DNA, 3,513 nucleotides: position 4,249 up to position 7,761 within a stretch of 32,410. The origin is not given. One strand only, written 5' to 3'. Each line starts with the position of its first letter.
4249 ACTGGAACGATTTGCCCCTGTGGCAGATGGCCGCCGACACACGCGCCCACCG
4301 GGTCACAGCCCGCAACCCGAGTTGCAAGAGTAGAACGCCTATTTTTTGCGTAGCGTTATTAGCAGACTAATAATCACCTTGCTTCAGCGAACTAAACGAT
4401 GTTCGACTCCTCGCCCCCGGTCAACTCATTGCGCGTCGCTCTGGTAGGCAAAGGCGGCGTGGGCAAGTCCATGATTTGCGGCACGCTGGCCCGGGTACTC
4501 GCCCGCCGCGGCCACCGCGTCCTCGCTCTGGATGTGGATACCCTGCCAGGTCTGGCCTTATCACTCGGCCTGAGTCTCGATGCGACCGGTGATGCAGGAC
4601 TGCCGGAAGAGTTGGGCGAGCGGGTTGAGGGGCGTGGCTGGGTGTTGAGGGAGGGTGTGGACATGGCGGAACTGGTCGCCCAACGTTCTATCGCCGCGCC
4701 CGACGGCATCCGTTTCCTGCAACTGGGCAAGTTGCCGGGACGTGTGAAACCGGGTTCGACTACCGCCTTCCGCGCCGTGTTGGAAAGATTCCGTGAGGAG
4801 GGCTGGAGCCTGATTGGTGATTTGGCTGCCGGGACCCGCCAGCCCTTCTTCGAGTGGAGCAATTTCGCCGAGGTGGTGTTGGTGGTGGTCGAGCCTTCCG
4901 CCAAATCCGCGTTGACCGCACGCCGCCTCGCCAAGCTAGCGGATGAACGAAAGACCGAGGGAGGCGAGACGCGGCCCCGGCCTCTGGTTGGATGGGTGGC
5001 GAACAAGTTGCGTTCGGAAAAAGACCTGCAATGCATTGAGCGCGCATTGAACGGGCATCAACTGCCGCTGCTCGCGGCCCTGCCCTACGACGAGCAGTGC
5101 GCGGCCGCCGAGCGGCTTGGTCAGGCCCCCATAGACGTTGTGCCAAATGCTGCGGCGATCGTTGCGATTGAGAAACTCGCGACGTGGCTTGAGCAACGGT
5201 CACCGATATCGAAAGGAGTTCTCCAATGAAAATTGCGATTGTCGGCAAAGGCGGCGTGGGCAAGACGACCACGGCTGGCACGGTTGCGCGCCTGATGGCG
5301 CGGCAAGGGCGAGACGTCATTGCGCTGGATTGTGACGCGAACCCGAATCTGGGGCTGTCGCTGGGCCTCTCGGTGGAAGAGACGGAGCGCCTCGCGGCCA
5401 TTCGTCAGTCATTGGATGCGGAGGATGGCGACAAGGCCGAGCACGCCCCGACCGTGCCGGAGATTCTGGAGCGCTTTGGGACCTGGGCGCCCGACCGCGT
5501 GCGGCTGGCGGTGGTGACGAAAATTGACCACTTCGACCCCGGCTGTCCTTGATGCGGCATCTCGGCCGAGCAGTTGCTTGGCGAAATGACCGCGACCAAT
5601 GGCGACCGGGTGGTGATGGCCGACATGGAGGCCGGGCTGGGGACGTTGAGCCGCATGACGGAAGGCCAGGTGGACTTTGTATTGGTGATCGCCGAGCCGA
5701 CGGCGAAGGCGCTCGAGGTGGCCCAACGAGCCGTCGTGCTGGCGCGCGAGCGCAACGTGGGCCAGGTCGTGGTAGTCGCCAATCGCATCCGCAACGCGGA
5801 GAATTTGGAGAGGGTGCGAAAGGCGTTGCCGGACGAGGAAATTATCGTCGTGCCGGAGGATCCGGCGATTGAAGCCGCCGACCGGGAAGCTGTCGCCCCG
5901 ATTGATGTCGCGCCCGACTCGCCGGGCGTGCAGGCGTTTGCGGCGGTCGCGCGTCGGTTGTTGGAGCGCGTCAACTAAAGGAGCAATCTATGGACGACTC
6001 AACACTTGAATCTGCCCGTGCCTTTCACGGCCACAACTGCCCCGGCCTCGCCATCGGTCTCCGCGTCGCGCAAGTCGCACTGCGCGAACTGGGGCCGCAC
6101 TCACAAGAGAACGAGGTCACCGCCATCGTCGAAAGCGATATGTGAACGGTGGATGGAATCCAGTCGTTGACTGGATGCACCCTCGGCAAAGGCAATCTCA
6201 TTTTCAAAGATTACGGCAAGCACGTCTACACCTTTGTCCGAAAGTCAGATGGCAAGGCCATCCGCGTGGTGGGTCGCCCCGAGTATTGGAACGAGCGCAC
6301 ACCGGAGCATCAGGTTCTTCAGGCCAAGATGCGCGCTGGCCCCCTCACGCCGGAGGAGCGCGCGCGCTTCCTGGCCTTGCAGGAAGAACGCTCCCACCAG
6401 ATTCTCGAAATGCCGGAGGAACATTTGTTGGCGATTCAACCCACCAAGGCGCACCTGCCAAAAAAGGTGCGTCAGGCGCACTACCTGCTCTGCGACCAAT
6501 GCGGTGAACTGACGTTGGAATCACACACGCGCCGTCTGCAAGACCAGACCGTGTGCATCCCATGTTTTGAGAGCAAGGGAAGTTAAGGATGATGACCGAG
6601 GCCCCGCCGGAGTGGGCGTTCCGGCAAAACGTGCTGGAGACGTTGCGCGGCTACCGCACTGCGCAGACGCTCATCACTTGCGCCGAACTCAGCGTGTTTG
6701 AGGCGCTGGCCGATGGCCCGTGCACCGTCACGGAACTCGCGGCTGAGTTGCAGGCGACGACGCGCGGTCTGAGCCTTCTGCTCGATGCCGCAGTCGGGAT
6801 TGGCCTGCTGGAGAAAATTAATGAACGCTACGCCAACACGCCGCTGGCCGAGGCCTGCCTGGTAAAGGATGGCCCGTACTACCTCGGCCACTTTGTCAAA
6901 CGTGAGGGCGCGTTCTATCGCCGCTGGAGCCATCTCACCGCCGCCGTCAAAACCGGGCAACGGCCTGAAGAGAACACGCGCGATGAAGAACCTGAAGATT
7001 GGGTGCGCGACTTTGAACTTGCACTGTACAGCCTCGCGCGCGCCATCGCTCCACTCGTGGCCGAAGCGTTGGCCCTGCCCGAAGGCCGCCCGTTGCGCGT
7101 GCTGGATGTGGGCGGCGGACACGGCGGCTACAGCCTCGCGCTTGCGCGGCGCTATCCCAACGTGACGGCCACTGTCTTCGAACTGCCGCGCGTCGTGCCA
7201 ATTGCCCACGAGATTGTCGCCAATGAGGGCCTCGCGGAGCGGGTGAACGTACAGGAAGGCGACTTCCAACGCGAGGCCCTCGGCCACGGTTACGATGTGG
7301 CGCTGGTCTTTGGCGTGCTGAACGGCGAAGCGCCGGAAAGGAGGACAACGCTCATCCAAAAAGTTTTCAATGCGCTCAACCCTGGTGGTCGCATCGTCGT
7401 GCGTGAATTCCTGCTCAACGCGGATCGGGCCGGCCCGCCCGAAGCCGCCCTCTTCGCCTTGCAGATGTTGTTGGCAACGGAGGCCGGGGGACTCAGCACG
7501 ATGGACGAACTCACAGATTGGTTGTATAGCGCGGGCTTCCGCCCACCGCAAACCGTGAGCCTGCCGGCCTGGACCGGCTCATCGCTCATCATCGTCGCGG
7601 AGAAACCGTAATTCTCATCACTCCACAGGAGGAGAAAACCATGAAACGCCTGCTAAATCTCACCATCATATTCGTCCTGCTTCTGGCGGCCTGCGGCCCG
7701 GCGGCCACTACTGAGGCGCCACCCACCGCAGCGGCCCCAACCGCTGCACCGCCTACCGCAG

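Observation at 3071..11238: Candidate undescribed system: a selenocysteine-based metallochaperone module with a methyltransferase and a nickel/peptide-type ABC importer inside a hydrogenase-maturation locus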

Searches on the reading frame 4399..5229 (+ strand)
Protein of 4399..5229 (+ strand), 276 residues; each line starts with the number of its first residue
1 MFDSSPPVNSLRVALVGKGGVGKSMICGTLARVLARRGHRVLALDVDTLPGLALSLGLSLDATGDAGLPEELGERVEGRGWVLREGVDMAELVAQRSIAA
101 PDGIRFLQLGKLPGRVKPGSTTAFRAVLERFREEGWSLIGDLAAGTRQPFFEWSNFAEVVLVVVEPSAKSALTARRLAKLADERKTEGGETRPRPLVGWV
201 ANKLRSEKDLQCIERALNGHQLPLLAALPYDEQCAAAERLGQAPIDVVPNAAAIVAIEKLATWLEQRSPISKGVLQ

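Call 11: search_protein_families(library=pfam, proteins=[window:4399-5226:+])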
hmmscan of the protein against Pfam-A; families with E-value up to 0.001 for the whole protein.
seq(276 aa): 5 families
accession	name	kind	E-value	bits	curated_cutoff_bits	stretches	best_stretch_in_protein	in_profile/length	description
PF01656.29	CbiA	-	1.3e-13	51.4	25.4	1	17-242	6-123/125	CobQ/CobB/MinD/ParA nucleotide binding domain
PF00142.24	Fer4_NifH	-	3.1e-08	33.9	25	1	12-47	2-37/271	4Fe-4S iron sulfur cluster binding proteins, NifH/frxC family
PF10609.15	ParA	-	7.3e-07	29.3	27.1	1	15-48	9-42/246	NUBPL iron-transfer P-loop NTPase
PF13614.12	AAA_31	-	3.9e-06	27.4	27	1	18-59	10-51/177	AAA domain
PF02374.21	ArsA_ATPase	-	0.00036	20.3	24.3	1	14-53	5-44/305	Anion-transporting ATPase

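Call 37: search_protein_families(library=ncbifam, max_evalue=0.01, proteins=[window:4399-5226:+])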
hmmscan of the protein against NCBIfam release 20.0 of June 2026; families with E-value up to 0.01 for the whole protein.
seq(276 aa): 26 families (the best 25 are shown)
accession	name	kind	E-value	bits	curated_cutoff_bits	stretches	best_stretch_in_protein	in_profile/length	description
TIGR03371.1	cellulose_yhjQ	equivalog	1.9e-14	53.8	157.85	1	13-265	4-242/246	cellulose biosynthesis protein BcsQ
NF041546.1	ParA_partition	equivalog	8.1e-11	41.8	180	2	16-47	6-37/203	ParA family partition ATPase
TIGR01969.1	minD_arch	subfamily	2.3e-10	40.1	201.75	2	16-57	7-49/251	cell division ATPase MinD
TIGR01968.1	minD_bact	equivalog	2.7e-10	40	212.9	1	16-58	8-51/261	septum site-determining protein MinD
NF041136.1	MrpORP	equivalog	2.1e-08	33.9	450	1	13-48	9-44/365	iron-sulfur cluster carrier protein MrpORP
TIGR01281.1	DPOR_bchL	equivalog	7.4e-07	28.8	345.15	1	13-47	3-37/268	ferredoxin:protochlorophyllide reductase (ATP-dependent) iron-sulfur ATP-binding protein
TIGR02016.1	BchX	equivalog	7.7e-07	28.7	331.2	1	13-235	3-220/296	chlorophyllide a reductase iron protein subunit X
NF047398.1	AAA_KGGVGR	domain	7.7e-06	26.4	90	1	18-53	11-47/190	KGGVGR-motif variant AAA ATPase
TIGR01287.1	nifH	equivalog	7.6e-05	22.2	394.35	1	12-47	2-37/275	nitrogenase iron protein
NF053622.1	ATPseBagAMYCTU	equivalog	8.1e-05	22.2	400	1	15-53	12-50/325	ATPase BagA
NF010461.0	PRK13886.1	subfamily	8.2e-05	22.1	360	1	11-48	4-41/241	conjugal transfer protein TraL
NF033200.1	F430_CfbC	exception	0.00015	21.2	402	1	12-47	2-37/260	Ni-sirohydrochlorin a,c-diamide reductive cyclase ATP-dependent reductase subunit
TIGR03815.1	CpaE_hom_Actino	equivalog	0.00015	21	154.45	1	5-185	106-273/340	septum site-determining protein Ssd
TIGR03453.1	partition_RepA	equivalog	0.00023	20.1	348.45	1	18-51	113-146/387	plasmid partitioning protein RepA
NF002204.1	PRK01077.1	equivalog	0.00047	19.2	254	0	196-252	144-201/420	cobyrinic acid a,c-diamide synthase CobB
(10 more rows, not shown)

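Call 91: search_solved_structures(query=window:4399-5229:+, show_alignments=1, max_evalue=0.001)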
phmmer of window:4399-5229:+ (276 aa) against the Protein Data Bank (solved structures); distinct sequences matched with E-value up to 0.001: 11.
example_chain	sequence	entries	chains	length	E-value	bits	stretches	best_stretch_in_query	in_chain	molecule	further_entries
3kje_A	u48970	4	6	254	2.1e-07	33.9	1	12-233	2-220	CO dehydrogenase/acetyl-CoA synthase complex, accessory protein CooC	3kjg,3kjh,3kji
3vx3_A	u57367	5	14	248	2.3e-06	30.5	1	14-47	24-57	ATPase involved in chromosome partitioning, ParA/MinD family, Mrp homolog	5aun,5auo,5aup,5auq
5j1j_A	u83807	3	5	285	5e-06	29.4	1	7-262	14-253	Site-determining protein | Transcriptional antiactivator FleN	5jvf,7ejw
1g3q_A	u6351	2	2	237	2.4e-05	27.2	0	15-59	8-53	CELL DIVISION INHIBITOR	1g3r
8pb9_A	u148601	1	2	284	3.1e-05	26.8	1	7-262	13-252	Antiactivator FleN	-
8p53_A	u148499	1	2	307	4.1e-05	26.4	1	7-262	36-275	Antiactivator FleN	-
5zme_A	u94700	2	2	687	4.5e-05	26.3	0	13-64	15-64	ATPase ARSA1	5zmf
1ion_A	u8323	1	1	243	4.7e-05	26.2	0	15-59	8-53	PROBABLE CELL DIVISION INHIBITOR MIND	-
9nbl_A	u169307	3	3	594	0.0001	25.1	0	13-61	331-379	Arsenite transporter ATPase-like protein,arsA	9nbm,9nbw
1f48_A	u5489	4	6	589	0.00018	24.3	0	15-50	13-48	ARSENITE-TRANSLOCATING ATPASE | ARSENICAL PUMP-DRIVING ATPASE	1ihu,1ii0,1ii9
9nbo_A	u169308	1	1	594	0.00095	21.9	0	13-47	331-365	Arsenite transporter ATPase-like protein,arsA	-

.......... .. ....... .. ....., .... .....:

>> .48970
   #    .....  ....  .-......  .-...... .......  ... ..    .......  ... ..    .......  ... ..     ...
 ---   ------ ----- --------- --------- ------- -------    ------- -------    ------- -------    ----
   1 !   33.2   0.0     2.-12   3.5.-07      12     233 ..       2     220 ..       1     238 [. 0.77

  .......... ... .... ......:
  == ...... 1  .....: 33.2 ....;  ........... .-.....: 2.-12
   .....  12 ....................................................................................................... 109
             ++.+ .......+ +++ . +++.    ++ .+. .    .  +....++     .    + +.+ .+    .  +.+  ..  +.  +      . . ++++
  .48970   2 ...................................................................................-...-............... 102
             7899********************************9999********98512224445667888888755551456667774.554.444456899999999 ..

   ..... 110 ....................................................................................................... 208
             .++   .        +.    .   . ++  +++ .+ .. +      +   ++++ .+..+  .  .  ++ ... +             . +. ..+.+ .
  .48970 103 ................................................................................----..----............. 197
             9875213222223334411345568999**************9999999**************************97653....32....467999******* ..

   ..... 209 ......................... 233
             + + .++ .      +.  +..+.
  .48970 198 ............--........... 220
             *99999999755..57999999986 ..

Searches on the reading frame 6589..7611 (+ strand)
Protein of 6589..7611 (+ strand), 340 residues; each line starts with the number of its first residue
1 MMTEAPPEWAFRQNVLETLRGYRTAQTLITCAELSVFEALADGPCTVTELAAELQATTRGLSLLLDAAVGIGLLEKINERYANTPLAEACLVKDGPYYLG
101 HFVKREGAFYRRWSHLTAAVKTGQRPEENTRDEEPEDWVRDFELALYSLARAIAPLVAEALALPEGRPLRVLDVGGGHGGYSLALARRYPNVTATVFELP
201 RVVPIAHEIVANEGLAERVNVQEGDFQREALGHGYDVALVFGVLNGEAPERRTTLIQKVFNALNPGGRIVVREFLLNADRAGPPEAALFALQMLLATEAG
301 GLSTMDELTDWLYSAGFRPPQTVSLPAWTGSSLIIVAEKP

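Call 11: search_protein_families(library=pfam, proteins=[window:6589-7611:+])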
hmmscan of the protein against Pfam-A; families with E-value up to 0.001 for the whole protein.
window:6589-7611:+ (340 aa): 8 families
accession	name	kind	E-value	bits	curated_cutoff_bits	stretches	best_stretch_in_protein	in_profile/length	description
PF00891.24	Methyltransf_2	-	3.7e-24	85.7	22.3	1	170-318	65-210/210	O-methyltransferase domain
PF08100.18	Dimerisation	-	1.7e-16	60.3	25.6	1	12-92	6-92/93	O-methyltransferase dimerisation domain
PF13489.12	Methyltransf_23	-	1.8e-09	38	27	1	150-318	6-160/164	Methyltransferase domain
PF13649.12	Methyltransf_25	-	1.6e-08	35.6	27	1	171-267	1-97/97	Methyltransferase domain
PF13847.12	Methyltransf_31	-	2.4e-07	31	27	1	169-275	5-113/145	Methyltransferase domain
PF08242.18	Methyltransf_12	-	7.7e-07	30.2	30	1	172-269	1-98/98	Methyltransferase domain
PF08241.18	Methyltransf_11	-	0.00015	22.8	21.2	1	172-271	1-95/95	Methyltransferase domain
PF02353.26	CMAS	-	0.00047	20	27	1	157-273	54-166/273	Mycolic acid cyclopropane synthetase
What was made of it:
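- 6589..7611 (+): Family-2 SAM methyltransferase with a dimerisation domain. It is a clade-specific passenger of unknown substrate. Pfam (call 11).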

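Call 37: search_protein_families(library=ncbifam, max_evalue=0.01, proteins=[window:6589-7611:+])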
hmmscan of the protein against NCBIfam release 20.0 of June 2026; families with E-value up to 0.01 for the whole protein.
window:6589-7611:+ (340 aa): 24 families
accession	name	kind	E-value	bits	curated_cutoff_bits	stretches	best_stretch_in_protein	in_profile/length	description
TIGR02716.1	C20_methyl_CrtF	equivalog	1.1e-18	67.3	276.1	1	30-276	9-257/306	bacteriochlorophyllide d C-20 methyltransferase BchU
NF053543.1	FlxJ_fam_MTase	equivalog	2.8e-11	42.9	560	1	167-305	177-317/352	FlxJ family methyltransferase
NF043040.1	corrin_prot_MT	hypoth_equivalog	2.3e-07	30.5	180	1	167-273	41-149/216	corrinoid protein-associated methyltransferase CpaM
TIGR04543.1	ketoArg_3Met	equivalog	4.1e-07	29.4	425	1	154-230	136-216/336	2-ketoarginine methyltransferase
NF050150.1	RiPP_MTase_ApyS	equivalog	1.5e-05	24.4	400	1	15-229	5-204/323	RiPP biosynthesis methyltransferase ApyS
NF041820.1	daptide_MTase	equivalog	2.6e-05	23.8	175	1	158-283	27-154/243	daptide-type RiPP biosynthesis methyltransferase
TIGR00740.1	TIGR00740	equivalog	3.5e-05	23.6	193.3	1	170-280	56-168/239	carboxy-S-adenosyl-L-methionine synthase CmoA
NF040703.1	cyclopro_CfaB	exception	3.8e-05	22.6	650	1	170-270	162-262/393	C17 cyclopropane fatty acid synthase CfaB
NF008264.0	PRK11036.1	equivalog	4.4e-05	23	366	1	161-271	38-147/261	tRNA uridine 5-oxyacetic acid(34) methyltransferase CmoM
NF038261.1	rhodoquin_RquA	equivalog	0.00012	21.9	175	1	167-274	51-156/218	rhodoquinone biosynthesis methyltransferase RquA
NF001790.0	PRK00517.3-3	equivalog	0.00016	21.1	269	1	156-275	111-227/262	50S ribosomal protein L11 methyltransferase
TIGR02469.1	CbiT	equivalog_domain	0.00018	21.8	78.3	1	159-271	13-120/124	precorrin-6Y C5,15-methyltransferase (decarboxylating) subunit CbiT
NF008992.0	PRK12335.1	equivalog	0.0002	20.6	303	1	166-268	121-220/289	SAM-dependent methyltransferase TehB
NF006138.0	PRK08287.1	equivalog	0.0003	20.7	210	1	160-277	26-135/189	decarboxylating cobalt-precorrin-6B (C(15))-methyltransferase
TIGR01983.1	UbiG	equivalog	0.00034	20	102.95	1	168-271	50-151/228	bifunctional 2-polyprenyl-6-hydroxyphenol methylase/3-demethylubiquinol 3-O-methyltransferase UbiG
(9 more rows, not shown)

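Call 42: find_encoding_contigs(protein=window:6589-7611:+, flank=10000, max_places=5)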
Protein window:6589-7611:+ (340 aa): no gene with exactly this product is on record in the collection.
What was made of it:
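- Tried and rejected: Exact look-up of the window's methyltransferase: not on record, so the source contig and organism stayed unknown (call 42).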

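Call 103: search_solved_structures(query=window:6589-7611:+, max_evalue=0.00001)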
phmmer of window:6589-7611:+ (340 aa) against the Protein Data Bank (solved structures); distinct sequences matched with E-value up to 0.00001: 40.
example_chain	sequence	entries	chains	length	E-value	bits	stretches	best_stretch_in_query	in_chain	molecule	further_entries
7wdq_A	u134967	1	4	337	4.2e-35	124.8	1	18-319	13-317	SAM-dependent MTHB methyltransferase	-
7wdw_A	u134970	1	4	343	4.4e-35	124.7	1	18-319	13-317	DSYB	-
8tji_A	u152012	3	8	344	6.8e-34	120.8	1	13-324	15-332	RedM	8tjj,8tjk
22ow_A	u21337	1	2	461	1.3e-33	119.9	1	21-326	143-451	Methyltransferase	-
2r3s_A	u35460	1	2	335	1.9e-32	116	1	17-336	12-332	uncharacterized protein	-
7clf_A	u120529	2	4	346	1.6e-31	113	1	12-336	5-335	Methyltransferase domain-containing protein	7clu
4a6d_A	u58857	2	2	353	2.7e-28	102.4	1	18-321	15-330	HYDROXYINDOLE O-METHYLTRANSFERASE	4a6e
7ux6_A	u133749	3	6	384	4e-27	98.5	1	19-326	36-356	MfnG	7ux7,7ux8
4qvg_A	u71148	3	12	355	4.5e-26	95.1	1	18-333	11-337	SibL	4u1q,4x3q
5i2h_A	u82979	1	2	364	8.3e-25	90.9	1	18-319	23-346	O-methyltransferase family 2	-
8rdm_A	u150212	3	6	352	4.1e-23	85.4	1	12-337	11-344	DtpM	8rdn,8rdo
7oy1_A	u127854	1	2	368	2.3e-22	82.9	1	16-317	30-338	Carminomycin 4-O-methyltransferase DnrK,Methyltransferase domain-containing protein,Aclaci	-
7phf_A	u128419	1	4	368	2.4e-22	82.8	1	16-316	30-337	Carminomycin 4-O-methyltransferase DnrK,Methyltransferase domain-containing protein,Aclaci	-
7pgj_A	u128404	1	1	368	3.7e-22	82.2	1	16-316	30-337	Carminomycin 4-O-methyltransferase DnrK,Methyltransferase domain-containing protein,Aclaci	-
7pga_A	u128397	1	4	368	4.4e-22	82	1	16-316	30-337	Carminomycin 4-O-methyltransferase DnrK,Methyltransferase domain-containing protein,Aclaci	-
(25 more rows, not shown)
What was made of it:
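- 6589..7611 (+): Best solved relative is the S-methyltransferase DsyB 7WDQ, E 4e-35 (call 103).
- The methyltransferase remains unexplained (call 103). The methyltransferase's best solved relative is DsyB, an S-methyltransferase (call 103).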
